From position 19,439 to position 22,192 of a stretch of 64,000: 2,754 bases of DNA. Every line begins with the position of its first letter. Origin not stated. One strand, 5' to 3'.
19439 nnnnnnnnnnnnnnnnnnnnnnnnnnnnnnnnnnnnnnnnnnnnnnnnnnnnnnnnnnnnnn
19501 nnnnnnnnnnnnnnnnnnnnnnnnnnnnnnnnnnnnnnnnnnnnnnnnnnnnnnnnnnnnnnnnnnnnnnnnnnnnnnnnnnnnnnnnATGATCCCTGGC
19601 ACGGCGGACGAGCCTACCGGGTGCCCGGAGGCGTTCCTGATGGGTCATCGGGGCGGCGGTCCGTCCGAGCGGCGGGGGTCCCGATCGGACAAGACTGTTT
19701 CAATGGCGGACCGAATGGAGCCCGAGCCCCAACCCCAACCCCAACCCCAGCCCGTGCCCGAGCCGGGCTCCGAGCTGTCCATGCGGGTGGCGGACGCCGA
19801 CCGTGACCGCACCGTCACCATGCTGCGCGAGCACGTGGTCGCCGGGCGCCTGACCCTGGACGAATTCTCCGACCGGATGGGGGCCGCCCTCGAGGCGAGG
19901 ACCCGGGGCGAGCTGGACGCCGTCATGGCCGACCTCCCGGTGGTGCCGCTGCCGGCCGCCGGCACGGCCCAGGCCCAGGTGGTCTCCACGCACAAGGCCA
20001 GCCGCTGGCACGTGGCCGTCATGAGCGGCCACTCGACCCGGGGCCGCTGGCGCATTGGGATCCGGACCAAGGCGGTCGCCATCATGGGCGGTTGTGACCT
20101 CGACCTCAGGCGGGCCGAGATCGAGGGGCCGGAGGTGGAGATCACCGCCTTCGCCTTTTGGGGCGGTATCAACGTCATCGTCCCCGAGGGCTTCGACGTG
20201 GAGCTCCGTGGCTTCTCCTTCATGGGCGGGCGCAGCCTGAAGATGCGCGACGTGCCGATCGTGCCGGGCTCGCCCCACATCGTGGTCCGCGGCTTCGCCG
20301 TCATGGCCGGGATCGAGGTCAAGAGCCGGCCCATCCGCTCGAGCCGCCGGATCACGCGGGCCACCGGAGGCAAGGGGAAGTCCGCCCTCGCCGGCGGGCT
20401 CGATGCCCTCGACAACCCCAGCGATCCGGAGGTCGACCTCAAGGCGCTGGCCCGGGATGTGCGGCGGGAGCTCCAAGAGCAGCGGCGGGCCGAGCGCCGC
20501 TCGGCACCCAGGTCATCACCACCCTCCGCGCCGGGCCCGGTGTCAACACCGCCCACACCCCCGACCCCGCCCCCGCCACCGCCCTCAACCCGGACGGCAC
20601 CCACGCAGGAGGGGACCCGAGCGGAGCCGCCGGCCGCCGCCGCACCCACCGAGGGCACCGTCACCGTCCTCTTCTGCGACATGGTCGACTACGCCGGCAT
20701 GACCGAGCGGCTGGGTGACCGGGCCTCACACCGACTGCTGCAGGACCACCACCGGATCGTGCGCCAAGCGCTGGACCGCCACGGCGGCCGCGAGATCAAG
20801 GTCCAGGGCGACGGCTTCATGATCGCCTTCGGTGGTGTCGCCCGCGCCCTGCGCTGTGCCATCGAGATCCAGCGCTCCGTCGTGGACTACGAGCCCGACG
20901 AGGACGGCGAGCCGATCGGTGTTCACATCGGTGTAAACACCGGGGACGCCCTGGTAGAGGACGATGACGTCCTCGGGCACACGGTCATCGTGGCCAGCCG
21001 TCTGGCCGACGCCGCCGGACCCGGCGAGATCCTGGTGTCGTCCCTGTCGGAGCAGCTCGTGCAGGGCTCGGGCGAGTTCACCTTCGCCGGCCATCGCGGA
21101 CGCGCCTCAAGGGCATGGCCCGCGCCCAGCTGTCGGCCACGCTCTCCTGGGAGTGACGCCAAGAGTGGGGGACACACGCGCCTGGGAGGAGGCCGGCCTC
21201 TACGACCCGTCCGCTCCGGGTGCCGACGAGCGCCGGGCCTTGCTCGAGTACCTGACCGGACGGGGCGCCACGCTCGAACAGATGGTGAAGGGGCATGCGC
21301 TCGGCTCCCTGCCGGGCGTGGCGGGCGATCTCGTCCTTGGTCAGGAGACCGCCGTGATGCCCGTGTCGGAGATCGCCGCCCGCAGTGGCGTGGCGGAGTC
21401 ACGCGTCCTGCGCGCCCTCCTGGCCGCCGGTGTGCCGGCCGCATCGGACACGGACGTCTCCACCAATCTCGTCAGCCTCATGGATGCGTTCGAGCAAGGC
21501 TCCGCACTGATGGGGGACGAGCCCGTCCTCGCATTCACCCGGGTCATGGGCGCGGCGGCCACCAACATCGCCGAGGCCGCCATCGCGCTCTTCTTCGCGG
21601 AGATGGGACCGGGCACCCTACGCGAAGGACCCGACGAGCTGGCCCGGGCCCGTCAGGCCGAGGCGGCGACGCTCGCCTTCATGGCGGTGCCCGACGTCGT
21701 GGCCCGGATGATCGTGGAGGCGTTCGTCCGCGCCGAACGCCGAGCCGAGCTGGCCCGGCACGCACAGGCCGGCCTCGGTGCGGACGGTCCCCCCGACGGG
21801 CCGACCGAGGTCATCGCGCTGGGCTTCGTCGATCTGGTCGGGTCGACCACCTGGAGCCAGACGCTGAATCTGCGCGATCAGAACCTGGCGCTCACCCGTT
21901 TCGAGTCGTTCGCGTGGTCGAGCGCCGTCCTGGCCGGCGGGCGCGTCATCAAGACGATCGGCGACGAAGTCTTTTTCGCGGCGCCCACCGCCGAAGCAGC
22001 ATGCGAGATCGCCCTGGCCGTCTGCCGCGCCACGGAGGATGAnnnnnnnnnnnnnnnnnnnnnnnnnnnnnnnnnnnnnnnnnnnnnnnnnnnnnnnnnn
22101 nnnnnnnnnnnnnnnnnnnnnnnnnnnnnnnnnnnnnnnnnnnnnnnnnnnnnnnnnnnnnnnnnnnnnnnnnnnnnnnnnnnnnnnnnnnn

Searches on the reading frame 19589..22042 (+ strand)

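Call 11: search_protein_families(library=pfam, proteins=[window:19589-22042:+])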
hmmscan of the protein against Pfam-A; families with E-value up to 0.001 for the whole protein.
window:19589-22042:+ (817 aa): 4 families
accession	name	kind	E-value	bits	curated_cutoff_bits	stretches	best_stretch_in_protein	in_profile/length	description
PF08044.16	DUF1707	-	6.5e-20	71.4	27.6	1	65-117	1-53/53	DUF1707 SHOCT-like domain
PF00211.25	Guanylate_cyc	-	5.6e-15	55.8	21.9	1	354-499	5-162/183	Adenylate and Guanylate cyclase catalytic domain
PF09922.15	LiaF-like_C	-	0.00017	21.9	29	1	163-216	20-73/114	Cell wall-active antibiotics response LiaF, C-terminal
PF00990.26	GGDEF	-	0.00024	21.3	23.8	1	355-458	30-135/161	Diguanylate cyclase, GGDEF domain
